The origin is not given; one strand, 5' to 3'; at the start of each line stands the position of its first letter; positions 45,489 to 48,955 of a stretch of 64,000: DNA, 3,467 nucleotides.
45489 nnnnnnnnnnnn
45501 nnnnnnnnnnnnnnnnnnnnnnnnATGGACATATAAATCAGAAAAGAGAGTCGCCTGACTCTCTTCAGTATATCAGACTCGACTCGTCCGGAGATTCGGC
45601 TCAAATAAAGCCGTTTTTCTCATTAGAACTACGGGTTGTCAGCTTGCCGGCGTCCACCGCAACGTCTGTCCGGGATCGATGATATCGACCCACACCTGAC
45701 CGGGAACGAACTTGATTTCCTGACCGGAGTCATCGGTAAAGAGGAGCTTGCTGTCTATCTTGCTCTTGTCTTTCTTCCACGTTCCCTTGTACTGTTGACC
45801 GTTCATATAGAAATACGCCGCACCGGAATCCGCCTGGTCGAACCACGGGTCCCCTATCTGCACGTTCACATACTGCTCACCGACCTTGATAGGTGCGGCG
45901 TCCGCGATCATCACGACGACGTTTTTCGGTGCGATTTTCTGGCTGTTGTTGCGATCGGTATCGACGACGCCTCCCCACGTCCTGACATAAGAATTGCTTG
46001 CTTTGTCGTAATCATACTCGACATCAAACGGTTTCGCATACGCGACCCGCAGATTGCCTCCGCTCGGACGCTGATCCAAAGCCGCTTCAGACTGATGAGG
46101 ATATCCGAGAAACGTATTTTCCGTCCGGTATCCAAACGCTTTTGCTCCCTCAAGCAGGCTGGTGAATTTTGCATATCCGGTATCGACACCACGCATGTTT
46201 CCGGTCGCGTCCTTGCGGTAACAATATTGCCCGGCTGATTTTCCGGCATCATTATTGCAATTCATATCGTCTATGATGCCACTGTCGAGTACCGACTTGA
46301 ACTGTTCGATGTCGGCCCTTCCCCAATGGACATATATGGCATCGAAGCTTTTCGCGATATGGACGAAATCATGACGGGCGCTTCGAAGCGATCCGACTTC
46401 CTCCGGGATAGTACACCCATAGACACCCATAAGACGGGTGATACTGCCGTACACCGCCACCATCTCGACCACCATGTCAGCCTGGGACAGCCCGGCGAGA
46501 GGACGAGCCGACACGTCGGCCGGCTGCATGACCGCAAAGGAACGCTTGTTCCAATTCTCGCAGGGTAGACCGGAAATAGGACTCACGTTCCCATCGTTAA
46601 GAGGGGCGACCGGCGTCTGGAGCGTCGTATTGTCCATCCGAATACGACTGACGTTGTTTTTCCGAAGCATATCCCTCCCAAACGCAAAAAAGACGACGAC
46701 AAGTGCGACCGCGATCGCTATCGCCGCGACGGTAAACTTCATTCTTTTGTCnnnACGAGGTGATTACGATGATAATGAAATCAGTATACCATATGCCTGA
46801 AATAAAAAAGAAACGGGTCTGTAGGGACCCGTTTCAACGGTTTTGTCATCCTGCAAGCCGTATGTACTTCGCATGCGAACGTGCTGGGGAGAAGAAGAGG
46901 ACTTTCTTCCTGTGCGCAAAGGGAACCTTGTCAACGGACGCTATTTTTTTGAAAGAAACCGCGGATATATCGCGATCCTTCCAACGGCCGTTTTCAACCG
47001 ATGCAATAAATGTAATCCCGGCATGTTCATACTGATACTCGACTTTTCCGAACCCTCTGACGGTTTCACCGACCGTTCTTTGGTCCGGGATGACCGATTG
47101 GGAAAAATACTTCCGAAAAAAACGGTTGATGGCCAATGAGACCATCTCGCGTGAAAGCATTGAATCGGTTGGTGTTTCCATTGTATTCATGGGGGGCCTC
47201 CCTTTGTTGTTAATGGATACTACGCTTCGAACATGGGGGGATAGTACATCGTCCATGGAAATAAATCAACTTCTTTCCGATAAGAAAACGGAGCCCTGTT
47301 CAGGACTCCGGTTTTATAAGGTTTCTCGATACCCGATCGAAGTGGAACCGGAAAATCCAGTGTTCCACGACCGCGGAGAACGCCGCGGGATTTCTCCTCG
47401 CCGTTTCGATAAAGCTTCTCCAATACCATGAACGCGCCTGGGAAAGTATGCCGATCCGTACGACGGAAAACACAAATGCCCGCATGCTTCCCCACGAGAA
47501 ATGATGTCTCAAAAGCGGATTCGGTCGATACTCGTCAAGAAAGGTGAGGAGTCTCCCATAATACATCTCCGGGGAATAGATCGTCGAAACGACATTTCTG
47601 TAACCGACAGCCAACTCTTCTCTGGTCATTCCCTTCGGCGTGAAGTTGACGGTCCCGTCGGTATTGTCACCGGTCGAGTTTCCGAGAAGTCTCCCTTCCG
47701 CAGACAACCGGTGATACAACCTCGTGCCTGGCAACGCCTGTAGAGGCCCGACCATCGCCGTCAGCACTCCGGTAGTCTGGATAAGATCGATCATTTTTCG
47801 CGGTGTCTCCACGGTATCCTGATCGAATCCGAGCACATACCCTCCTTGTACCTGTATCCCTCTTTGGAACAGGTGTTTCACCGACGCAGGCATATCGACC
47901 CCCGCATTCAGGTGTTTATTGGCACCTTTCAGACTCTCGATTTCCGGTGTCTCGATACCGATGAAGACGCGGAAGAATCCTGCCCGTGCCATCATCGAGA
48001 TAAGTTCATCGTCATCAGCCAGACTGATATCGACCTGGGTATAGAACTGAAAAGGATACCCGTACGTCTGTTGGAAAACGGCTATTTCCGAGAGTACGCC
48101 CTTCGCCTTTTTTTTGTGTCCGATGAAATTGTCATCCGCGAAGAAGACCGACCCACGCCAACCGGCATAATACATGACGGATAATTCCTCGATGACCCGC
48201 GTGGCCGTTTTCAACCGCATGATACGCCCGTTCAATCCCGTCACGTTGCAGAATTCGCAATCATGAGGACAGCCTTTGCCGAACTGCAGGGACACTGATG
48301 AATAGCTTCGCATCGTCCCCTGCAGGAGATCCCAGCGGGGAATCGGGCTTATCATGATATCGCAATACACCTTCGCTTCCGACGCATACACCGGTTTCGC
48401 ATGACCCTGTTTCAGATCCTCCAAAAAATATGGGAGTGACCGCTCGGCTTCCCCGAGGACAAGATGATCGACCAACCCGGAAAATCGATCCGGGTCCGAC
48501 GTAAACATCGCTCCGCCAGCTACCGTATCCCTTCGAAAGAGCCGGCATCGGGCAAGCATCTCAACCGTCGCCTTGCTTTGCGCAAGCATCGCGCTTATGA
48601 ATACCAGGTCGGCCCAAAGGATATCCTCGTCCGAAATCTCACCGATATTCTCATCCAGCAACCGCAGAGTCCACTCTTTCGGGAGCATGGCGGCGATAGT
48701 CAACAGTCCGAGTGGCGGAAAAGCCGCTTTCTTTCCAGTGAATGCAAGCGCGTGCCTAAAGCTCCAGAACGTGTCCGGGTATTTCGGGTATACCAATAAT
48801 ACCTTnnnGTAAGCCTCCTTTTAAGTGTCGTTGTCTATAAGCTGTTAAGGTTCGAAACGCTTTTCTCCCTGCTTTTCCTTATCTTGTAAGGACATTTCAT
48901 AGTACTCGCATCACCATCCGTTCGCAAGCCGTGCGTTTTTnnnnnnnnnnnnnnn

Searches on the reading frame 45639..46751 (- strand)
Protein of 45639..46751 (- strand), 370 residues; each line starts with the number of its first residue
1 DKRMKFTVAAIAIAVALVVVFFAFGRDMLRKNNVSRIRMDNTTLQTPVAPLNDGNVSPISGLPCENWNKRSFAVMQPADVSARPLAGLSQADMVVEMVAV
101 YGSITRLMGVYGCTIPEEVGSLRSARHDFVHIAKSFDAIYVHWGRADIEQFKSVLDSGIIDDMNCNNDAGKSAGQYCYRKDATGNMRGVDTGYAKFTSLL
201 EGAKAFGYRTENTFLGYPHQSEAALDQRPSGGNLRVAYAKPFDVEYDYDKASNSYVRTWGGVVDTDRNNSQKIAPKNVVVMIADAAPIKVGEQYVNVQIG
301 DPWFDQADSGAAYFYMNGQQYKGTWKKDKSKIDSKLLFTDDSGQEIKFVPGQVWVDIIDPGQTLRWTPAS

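Call 11: search_protein_families(library=pfam, proteins=[window:45639-46751:-], max_evalue=0.0001)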
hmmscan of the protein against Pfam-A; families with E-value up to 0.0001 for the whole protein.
window:45639-46751:- (370 aa): 2 families
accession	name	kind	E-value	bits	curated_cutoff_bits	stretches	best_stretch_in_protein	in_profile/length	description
PF11258.13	DUF3048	-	1e-27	97.6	25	1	67-209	12-148/148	Protein of unknown function (DUF3048) N-terminal domain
PF17479.7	DUF3048_C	-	1.9e-19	70.5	25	1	237-355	4-114/114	Protein of unknown function (DUF3048) C-terminal domain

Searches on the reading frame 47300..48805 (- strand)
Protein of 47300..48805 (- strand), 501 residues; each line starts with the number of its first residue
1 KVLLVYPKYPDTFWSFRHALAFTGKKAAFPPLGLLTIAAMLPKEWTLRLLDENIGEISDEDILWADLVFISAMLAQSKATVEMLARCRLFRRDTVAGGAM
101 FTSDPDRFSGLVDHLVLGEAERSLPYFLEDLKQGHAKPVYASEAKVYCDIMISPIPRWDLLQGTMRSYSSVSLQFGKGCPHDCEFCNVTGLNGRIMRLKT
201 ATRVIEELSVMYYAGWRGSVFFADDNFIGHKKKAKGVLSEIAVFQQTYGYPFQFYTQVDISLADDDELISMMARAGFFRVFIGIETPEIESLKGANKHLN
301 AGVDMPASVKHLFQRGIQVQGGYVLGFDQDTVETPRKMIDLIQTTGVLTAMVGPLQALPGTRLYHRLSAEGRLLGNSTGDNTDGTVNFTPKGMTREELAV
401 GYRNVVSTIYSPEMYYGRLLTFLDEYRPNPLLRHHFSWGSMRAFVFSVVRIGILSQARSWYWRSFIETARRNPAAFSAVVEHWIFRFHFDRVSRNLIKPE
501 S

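Call 8: search_protein_families(library=pfam, proteins=[window:47300-48805:-], max_evalue=0.001)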
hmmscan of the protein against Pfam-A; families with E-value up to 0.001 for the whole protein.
window:47300-48805:- (501 aa): 3 families
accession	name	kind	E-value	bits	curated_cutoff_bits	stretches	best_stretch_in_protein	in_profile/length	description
PF13282.11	DUF4070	-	1.4e-34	119.6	22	1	361-496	1-138/144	Domain of unknown function (DUF4070)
PF04055.27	Radical_SAM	-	6.7e-08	33.3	29.5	1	174-324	2-149/166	Radical SAM superfamily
PF02310.24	B12-binding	-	2.5e-06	27.8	32.1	1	29-124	12-117/121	B12 binding domain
